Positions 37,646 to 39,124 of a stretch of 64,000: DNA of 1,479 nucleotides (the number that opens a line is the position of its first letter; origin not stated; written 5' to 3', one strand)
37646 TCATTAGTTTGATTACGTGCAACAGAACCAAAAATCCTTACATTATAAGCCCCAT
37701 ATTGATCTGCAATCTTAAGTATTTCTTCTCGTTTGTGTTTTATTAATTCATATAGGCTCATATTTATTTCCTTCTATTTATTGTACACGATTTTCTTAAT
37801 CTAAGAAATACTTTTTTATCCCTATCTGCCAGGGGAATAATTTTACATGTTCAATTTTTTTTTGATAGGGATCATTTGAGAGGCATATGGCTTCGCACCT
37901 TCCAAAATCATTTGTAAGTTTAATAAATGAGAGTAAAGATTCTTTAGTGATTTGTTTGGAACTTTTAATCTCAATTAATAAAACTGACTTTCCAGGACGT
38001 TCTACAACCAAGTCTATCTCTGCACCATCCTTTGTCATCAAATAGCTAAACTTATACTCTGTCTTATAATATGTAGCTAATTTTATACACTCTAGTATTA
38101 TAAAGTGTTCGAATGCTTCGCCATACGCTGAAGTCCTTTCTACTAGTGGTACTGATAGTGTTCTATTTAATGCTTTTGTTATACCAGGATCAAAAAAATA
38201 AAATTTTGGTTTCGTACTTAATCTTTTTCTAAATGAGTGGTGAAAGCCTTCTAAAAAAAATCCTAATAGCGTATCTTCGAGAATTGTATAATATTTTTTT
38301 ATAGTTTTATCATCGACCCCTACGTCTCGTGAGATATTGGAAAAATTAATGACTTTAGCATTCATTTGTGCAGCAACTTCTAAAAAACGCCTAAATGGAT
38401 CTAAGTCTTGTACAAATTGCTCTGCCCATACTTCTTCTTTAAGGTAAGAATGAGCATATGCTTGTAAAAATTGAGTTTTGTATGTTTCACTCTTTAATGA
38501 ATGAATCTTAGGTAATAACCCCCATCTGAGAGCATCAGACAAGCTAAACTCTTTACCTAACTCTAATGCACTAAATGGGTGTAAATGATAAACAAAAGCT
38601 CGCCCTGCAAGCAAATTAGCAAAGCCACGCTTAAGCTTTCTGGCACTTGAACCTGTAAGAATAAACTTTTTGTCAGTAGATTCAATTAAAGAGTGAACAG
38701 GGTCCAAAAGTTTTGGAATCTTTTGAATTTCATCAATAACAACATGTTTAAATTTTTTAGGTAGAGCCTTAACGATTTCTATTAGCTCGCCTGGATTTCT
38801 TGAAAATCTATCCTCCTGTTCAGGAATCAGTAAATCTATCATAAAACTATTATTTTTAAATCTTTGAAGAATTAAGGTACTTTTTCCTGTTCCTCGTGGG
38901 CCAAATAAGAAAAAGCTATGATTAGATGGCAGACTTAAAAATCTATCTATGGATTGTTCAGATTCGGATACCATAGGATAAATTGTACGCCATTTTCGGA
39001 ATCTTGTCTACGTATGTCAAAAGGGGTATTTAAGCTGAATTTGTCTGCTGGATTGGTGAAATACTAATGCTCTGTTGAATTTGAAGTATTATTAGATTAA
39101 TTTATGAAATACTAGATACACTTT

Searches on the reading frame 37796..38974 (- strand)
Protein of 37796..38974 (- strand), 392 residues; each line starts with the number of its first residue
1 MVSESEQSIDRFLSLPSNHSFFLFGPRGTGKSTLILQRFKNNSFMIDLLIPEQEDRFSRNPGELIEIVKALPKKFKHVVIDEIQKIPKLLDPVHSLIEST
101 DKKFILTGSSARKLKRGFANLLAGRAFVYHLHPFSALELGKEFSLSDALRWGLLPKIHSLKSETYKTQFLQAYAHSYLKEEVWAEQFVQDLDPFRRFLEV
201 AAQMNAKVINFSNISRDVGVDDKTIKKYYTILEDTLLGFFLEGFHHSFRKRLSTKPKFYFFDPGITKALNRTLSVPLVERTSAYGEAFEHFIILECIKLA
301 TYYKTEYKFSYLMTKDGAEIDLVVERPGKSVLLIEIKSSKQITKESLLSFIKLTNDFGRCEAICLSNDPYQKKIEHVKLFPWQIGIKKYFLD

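Call 53: search_protein_families(library=pfam, proteins=[window:37796-38974:-], max_evalue=0.001)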
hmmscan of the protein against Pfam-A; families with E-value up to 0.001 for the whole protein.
window:37796-38974:- (392 aa): 2 families
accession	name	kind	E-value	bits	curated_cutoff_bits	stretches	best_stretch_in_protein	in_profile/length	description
PF13635.12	DUF4143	-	1.7e-34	119.3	28.1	1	187-339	9-160/160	Domain of unknown function (DUF4143)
PF13173.12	AAA_14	-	6.8e-23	81.5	27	1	19-138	3-127/129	AAA domain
